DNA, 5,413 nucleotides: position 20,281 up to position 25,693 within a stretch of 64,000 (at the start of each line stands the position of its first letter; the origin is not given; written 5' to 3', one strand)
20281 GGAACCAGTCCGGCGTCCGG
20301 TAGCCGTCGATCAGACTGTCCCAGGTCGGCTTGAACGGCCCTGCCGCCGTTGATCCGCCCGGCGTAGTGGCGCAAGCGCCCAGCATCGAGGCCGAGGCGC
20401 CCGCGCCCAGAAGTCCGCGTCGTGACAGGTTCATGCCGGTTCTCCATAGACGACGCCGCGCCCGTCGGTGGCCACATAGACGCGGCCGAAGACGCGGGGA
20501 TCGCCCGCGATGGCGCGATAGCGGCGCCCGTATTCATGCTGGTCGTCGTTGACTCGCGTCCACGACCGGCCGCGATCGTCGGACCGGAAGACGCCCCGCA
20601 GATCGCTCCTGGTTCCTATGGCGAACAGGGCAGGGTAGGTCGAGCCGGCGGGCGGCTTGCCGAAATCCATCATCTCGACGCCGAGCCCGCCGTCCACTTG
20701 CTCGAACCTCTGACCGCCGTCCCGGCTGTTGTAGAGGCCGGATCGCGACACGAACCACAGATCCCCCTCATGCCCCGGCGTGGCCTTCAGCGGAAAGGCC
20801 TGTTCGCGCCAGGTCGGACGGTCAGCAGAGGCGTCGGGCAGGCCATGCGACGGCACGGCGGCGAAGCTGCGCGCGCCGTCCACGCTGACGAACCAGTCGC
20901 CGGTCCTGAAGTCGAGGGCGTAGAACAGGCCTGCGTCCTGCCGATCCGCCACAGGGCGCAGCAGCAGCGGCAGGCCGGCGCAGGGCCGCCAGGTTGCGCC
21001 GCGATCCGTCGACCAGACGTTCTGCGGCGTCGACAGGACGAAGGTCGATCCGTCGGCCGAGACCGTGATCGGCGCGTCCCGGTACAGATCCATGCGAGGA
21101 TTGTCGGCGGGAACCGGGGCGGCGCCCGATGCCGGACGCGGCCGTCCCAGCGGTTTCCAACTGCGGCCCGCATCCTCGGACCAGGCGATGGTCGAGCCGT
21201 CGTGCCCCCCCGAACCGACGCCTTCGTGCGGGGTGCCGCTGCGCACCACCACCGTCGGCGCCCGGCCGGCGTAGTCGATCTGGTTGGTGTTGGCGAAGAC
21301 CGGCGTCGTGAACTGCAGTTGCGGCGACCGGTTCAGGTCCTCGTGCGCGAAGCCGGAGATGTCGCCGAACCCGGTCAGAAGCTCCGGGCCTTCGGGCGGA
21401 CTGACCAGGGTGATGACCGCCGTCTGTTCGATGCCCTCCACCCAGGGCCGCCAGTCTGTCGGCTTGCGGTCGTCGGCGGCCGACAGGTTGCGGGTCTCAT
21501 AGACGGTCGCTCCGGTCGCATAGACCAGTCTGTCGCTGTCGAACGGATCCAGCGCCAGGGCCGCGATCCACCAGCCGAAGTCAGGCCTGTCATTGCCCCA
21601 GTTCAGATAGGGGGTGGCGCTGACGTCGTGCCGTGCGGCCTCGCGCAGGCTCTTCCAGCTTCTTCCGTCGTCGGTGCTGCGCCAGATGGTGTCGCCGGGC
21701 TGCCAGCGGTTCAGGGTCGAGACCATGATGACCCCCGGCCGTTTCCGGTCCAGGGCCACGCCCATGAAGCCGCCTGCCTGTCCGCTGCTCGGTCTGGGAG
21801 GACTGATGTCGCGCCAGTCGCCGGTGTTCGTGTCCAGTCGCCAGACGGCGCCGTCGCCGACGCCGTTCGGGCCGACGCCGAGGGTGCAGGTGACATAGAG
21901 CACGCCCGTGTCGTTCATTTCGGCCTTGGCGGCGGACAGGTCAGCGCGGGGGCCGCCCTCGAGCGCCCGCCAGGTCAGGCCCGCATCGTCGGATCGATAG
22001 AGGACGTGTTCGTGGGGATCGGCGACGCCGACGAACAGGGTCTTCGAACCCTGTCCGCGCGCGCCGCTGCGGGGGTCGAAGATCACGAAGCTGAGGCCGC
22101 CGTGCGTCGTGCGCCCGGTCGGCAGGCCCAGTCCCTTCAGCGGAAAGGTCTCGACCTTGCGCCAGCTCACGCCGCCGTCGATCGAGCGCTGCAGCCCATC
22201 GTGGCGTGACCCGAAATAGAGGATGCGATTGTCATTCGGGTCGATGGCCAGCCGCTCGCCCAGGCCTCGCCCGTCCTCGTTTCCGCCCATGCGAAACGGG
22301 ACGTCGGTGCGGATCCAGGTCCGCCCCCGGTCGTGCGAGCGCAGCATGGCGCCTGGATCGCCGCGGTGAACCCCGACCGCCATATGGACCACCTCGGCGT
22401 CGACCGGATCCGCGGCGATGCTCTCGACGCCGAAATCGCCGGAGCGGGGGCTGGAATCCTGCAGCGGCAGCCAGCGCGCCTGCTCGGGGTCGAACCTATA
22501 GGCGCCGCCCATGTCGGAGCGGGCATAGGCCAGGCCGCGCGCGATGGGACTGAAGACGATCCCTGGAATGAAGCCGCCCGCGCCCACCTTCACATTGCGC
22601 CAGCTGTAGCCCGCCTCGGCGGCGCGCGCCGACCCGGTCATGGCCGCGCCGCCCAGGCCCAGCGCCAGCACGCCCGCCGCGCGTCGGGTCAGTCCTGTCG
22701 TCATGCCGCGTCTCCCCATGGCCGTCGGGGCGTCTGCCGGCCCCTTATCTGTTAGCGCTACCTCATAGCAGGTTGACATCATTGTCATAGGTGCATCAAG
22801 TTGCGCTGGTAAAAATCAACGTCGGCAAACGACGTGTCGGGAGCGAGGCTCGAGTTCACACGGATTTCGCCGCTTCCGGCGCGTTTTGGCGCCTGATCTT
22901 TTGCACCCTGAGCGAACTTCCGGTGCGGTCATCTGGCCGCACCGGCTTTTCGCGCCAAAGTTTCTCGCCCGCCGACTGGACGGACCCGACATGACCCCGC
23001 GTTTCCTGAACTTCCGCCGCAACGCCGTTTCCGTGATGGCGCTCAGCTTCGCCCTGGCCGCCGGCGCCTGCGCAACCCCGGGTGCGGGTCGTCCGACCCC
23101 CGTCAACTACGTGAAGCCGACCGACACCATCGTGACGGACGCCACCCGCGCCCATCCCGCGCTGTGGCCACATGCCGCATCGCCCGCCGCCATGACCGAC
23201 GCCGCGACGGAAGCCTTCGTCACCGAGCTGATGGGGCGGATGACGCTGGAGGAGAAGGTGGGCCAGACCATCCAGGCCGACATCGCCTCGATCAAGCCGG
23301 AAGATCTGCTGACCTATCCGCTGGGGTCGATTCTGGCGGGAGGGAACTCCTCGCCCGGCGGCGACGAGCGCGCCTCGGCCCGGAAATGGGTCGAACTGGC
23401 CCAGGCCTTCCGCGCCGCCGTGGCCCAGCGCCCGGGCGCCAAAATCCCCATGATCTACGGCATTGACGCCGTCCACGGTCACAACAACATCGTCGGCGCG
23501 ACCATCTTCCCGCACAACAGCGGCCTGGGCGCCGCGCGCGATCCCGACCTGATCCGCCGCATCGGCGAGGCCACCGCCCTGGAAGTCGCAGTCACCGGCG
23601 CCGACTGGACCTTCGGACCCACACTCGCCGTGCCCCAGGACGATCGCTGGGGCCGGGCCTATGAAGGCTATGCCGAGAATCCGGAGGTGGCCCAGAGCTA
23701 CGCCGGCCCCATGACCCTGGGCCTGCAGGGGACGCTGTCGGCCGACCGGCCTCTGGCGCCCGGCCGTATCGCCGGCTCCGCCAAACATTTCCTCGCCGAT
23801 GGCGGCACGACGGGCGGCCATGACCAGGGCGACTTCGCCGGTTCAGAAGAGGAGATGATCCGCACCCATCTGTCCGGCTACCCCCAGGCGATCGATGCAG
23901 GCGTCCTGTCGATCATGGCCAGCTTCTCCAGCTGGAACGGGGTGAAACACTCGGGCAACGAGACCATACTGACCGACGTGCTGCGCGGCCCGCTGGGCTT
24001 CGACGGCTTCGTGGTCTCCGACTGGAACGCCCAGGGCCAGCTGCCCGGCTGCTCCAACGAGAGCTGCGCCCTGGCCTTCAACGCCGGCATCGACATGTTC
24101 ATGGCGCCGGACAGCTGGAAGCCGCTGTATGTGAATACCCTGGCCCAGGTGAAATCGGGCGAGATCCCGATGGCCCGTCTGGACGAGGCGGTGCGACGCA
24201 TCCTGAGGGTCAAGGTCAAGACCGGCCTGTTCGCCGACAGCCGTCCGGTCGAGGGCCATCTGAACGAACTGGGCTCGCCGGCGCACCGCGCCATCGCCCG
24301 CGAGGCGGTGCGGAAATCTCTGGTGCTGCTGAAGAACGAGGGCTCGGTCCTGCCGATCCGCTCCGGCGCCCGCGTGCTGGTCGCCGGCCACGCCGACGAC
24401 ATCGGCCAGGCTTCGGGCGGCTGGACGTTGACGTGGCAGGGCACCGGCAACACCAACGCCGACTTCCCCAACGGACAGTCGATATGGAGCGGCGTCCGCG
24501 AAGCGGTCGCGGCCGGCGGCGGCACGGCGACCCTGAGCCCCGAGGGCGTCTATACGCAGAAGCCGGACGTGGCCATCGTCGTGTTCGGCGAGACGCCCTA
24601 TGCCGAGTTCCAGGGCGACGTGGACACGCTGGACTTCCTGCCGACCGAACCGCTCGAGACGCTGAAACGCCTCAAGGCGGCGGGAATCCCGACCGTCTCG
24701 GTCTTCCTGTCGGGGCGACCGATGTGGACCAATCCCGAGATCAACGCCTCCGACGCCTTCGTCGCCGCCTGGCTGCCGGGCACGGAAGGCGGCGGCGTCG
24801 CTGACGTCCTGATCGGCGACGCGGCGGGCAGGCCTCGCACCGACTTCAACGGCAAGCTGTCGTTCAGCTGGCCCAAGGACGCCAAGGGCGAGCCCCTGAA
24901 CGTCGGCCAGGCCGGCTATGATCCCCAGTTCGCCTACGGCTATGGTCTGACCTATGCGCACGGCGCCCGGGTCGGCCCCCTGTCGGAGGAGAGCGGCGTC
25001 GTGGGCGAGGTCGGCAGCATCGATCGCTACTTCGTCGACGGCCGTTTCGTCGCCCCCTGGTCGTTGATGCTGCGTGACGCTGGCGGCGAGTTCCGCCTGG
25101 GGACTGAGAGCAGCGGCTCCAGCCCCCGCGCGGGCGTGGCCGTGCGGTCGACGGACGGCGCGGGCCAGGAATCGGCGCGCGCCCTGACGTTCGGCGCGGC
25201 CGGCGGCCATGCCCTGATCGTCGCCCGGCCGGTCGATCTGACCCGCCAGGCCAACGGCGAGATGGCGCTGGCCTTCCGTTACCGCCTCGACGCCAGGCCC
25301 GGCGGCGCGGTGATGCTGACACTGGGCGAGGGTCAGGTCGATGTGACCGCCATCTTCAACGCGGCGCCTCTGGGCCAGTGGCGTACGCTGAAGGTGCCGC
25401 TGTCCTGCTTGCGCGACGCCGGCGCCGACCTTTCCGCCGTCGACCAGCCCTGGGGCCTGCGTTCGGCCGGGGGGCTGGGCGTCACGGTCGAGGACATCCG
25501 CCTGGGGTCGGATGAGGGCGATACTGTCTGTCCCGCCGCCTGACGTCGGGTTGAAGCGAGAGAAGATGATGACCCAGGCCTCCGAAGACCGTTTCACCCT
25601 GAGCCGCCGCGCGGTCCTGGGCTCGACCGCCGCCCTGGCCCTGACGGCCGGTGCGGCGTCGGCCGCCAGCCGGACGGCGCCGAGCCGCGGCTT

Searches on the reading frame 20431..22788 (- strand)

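Call 8: search_protein_families(library=pfam, proteins=[window:20431-22788:-])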
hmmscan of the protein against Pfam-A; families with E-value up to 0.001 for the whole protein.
window:20431-22788:- (785 aa): 4 families
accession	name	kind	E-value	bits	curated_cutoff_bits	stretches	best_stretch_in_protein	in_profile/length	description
PF15902.12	Sortilin-Vps10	-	9.9e-12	44.8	33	0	146-213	45-113/446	Sortilin, neurotensin receptor 3,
PF02012.26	BNR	-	1.2e-11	43.2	27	0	592-601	2-11/12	BNR/Asp-box repeat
PF13810.12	DUF4185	-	2.2e-06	27.6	39.5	0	367-428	128-180/309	Domain of unknown function (DUF4185)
PF15899.11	BNR_6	-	0.00065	20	27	0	734-744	2-12/14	BNR-Asp box repeat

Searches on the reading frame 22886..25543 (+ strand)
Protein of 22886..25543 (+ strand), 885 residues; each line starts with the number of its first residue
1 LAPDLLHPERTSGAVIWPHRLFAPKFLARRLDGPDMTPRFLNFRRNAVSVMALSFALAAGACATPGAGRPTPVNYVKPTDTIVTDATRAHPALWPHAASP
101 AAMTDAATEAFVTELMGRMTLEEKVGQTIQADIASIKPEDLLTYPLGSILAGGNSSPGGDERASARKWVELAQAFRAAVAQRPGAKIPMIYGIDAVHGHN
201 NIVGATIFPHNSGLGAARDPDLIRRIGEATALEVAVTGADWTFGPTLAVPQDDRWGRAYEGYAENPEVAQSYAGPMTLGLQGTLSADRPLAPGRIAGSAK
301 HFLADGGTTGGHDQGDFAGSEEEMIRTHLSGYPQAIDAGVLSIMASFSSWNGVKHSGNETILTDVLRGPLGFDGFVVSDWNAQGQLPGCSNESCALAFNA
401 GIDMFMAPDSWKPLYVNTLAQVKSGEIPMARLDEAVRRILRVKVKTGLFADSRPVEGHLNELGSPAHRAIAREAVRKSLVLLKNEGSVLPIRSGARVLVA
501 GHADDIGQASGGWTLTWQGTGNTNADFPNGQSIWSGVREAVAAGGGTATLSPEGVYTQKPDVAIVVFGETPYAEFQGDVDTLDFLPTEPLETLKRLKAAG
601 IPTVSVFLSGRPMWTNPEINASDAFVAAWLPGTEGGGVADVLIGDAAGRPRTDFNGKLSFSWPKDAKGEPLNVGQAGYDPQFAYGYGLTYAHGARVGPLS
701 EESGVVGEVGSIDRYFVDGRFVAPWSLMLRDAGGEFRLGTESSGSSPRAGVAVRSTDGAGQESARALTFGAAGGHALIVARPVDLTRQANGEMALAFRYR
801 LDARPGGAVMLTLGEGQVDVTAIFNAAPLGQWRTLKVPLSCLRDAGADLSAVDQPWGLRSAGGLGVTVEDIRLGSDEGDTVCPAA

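Call 8: search_protein_families(library=pfam, proteins=[window:22886-25543:+])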
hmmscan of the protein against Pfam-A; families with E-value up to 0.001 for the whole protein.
window:22886-25543:+ (885 aa): 3 families
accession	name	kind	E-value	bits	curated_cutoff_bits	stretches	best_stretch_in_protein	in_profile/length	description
PF00933.27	Glyco_hydro_3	-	5.2e-69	233.5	27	1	120-442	1-316/316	Glycosyl hydrolase family 3 N terminal domain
PF01915.27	Glyco_hydro_3_C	-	3.3e-32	112.5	31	1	479-690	1-200/200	Glycosyl hydrolase family 3 C-terminal domain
PF18559.7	Exop_C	-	5e-32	111.3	26.1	1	723-873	1-155/155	Galactose-binding domain-like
